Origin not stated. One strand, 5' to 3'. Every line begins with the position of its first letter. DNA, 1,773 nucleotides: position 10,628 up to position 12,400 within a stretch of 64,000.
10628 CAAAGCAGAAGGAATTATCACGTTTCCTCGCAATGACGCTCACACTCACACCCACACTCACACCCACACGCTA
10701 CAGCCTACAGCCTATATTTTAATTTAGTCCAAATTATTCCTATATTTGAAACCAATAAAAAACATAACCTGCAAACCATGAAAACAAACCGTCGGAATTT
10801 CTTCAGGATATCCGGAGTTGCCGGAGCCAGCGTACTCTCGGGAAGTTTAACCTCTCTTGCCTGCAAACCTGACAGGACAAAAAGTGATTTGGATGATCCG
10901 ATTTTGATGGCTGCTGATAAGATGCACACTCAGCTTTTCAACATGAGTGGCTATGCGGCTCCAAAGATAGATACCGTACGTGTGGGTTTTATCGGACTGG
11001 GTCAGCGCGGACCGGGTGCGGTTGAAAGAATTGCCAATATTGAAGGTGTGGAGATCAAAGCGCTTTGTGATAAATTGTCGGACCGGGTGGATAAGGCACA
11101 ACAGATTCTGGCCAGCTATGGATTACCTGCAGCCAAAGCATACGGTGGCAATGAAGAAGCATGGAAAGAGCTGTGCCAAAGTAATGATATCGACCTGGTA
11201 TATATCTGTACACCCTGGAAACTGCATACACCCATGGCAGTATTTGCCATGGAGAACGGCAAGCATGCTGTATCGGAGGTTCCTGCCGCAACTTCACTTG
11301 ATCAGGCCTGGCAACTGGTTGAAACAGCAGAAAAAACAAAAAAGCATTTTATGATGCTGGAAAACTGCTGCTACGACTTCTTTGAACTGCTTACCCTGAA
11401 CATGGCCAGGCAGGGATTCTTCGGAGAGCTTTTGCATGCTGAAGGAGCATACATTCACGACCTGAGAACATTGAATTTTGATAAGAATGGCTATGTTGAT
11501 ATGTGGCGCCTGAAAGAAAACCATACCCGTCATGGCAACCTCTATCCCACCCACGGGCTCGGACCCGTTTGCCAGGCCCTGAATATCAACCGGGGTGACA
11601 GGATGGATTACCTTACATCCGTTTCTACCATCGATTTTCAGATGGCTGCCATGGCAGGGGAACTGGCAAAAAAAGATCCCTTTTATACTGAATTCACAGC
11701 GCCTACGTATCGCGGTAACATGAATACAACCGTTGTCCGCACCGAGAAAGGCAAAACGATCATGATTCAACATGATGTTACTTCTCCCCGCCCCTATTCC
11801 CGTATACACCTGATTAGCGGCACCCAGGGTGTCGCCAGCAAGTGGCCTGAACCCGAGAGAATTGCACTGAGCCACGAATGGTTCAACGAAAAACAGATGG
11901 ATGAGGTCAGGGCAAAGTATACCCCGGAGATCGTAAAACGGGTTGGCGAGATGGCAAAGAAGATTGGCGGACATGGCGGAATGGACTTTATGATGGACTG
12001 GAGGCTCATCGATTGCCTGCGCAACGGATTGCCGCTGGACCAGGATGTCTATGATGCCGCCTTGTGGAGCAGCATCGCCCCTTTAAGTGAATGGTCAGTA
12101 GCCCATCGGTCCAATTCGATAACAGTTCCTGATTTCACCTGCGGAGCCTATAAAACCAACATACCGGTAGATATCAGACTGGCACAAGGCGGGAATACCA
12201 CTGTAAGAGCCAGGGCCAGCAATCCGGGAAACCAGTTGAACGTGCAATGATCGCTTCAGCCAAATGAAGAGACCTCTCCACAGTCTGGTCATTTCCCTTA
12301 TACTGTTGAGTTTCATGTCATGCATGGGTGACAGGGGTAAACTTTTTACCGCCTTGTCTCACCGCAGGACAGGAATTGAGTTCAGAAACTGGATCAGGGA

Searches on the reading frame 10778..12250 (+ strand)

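Call 14: search_protein_families(library=pfam, proteins=[window:10778-12250:+], max_evalue=0.001)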
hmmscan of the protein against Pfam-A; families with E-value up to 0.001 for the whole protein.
window:10778-12250:+ (490 aa): 2 families
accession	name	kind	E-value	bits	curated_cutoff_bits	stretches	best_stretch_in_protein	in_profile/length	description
PF21252.2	Glyco_hydro_109_C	-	2.7e-44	151.2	27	1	205-358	2-166/187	Glycosyl hydrolase 109, C-terminal domain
PF01408.29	GFO_IDH_MocA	-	1.2e-16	61.9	24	1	67-193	1-118/120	Oxidoreductase family, NAD-binding Rossmann fold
